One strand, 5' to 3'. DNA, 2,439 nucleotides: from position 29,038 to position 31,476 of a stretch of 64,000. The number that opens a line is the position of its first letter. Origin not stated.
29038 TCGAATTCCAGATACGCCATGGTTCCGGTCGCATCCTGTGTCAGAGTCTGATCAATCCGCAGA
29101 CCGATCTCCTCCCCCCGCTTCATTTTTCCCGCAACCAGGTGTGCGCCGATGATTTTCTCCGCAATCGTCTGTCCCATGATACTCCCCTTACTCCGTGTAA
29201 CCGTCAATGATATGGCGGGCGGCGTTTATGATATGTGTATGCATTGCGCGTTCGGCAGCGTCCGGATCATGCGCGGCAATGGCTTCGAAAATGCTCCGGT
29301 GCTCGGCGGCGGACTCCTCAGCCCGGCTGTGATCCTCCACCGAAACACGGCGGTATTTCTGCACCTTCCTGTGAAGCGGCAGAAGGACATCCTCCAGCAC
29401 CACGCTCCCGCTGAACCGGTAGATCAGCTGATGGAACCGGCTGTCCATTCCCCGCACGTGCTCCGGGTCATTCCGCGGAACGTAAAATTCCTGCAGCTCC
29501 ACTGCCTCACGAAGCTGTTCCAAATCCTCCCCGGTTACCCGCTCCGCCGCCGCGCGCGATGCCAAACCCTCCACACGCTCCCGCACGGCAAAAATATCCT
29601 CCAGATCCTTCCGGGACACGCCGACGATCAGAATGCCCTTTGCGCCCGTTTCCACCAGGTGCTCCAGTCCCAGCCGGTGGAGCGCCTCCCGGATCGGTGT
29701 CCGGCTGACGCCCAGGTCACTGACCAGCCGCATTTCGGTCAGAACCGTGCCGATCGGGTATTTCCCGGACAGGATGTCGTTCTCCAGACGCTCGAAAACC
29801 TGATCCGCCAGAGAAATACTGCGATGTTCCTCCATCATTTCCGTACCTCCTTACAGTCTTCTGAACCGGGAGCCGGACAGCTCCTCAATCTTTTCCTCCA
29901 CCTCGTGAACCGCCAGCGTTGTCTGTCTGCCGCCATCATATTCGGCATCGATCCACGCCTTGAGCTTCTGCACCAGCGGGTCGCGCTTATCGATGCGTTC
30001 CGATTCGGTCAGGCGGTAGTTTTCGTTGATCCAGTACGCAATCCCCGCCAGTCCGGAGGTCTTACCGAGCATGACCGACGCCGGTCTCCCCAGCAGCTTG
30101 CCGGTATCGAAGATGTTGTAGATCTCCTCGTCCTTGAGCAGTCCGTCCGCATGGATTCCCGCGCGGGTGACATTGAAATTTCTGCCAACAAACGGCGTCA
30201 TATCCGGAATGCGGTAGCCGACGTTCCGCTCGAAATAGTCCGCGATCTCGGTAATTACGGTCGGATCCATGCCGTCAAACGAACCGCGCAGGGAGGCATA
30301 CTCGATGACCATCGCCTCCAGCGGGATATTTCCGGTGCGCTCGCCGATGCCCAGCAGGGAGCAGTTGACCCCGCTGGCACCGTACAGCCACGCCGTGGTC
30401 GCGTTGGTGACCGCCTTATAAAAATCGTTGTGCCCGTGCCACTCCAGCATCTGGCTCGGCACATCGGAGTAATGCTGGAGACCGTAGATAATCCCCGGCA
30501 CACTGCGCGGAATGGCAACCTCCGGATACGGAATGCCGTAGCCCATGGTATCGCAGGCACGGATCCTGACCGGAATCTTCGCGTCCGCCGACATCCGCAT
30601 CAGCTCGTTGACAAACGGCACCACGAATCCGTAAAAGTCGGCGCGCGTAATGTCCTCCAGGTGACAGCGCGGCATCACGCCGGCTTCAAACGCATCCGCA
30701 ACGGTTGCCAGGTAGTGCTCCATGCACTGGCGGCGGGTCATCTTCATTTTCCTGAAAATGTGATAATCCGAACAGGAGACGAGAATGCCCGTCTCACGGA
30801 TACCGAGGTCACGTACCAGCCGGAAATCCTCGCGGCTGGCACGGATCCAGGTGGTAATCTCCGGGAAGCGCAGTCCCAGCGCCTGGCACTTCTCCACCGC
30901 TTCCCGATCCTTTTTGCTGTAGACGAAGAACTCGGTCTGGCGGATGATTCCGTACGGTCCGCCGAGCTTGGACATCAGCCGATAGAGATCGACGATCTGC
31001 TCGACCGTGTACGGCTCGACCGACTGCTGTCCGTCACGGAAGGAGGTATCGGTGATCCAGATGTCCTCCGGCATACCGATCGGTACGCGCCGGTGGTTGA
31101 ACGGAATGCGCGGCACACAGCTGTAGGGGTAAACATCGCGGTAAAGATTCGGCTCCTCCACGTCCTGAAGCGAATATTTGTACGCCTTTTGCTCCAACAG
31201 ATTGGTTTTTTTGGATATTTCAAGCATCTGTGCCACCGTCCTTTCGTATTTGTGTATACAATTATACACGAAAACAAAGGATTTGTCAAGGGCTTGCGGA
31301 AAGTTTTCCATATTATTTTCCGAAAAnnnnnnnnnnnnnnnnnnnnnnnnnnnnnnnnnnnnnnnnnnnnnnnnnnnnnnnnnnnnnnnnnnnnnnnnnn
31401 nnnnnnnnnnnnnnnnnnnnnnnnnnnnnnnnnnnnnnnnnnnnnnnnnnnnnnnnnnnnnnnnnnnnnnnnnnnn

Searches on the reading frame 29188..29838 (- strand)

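Call 23: search_protein_families(library=ncbifam, proteins=[window:29188-29838:-], max_evalue=0.00001)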
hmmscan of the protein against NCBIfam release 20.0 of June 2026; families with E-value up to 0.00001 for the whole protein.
window:29188-29838:- (216 aa): 9 families
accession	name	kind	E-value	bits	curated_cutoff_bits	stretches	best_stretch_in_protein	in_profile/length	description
TIGR03338.1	phnR_burk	equivalog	1.1e-32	113.4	271.5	1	6-206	8-209/212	phosphonate utilization associated transcriptional regulator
NF003011.0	PRK03837.1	subfamily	1.9e-24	86.6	260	1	73-207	98-230/241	transcriptional regulator NanR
NF007741.0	PRK10421.1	equivalog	1.8e-16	60.3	311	1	81-206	100-229/262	transcriptional regulator LldR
NF008504.0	PRK11414.1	equivalog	6e-15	55.6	225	1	3-199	5-204/221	GntR family transcriptional regulator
NF008576.0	PRK11534.1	equivalog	3e-12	46.7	218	1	13-206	11-213/225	DNA-binding transcriptional regulator CsiR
NF007001.0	PRK09464.1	equivalog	1.2e-11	44.7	330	1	81-203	99-225/254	pyruvate dehydrogenase complex transcriptional repressor PdhR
NF007442.0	PRK09990.1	equivalog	1.6e-11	44.1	301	1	5-64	6-66/256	transcriptional regulator GlcC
NF008571.0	PRK11523.1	equivalog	6e-09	35.7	396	1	6-208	5-223/258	transcriptional regulator ExuR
NF007588.0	PRK10225.1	equivalog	2.6e-07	30.2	442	0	18-211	18-232/257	Uxu operon transcriptional regulator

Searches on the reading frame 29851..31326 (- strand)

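Call 23: search_protein_families(library=ncbifam, proteins=[window:29851-31326:-], max_evalue=0.00001)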
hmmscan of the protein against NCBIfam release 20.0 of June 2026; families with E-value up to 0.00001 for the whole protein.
window:29851-31326:- (491 aa): 18 families
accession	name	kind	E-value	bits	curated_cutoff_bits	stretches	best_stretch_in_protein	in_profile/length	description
TIGR02660.1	nifV_homocitr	equivalog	3.9e-43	148.1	462.9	1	89-448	2-341/365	homocitrate synthase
NF002085.0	PRK00915.1-2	subfamily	3.6e-41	141.5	517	1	85-443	10-348/504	2-isopropylmalate synthase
TIGR02090.1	LEU1_arch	subfamily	5.9e-41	140.8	484.75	1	90-447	2-339/363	isopropylmalate/citramalate/homocitrate synthases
NF002086.0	PRK00915.1-3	equivalog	1.6e-34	119.3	532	1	86-441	4-352/516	2-isopropylmalate synthase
NF041069.1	IPMS_Sufob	equivalog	2.4e-33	115.9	600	1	90-446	2-340/371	isopropylmalate synthase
TIGR02146.1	LysS_fung_arch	equivalog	2.9e-33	115.5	413.55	1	91-435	1-325/344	homocitrate synthase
TIGR00973.1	leuA_bact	equivalog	1.3e-29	103.1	598.7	1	89-435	2-340/494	2-isopropylmalate synthase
NF002087.0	PRK00915.1-4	equivalog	7.1e-29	100.7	729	1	87-432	5-342/516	2-isopropylmalate synthase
NF002088.0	PRK00915.1-5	equivalog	1.4e-26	93.1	697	1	89-443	4-351/514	2-isopropylmalate synthase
NF042433.1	CitmalDyn_Leptosp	equivalog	4e-24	85.1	950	1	170-434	92-343/514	(R)-citramalate synthase CimA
NF002084.0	PRK00915.1-1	equivalog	1.5e-20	73.2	748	1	86-429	2-337/523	2-isopropylmalate synthase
TIGR00977.1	citramal_synth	equivalog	1e-13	50.4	450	1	290-459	197-362/526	citramalate synthase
NF042434.1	IPMS_Lepto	equivalog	2.3e-13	49.9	500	1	294-447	204-361/374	2-isopropylmalate synthase LeuA2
NF002991.1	PRK03739.1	subfamily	9.3e-12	44.4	455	1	291-398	234-340/550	2-isopropylmalate synthase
NF006049.0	PRK08195.1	subfamily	1e-08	34.7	229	1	293-369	195-270/344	4-hyroxy-2-oxovalerate/4-hydroxy-2-oxopentanoic acid aldolase,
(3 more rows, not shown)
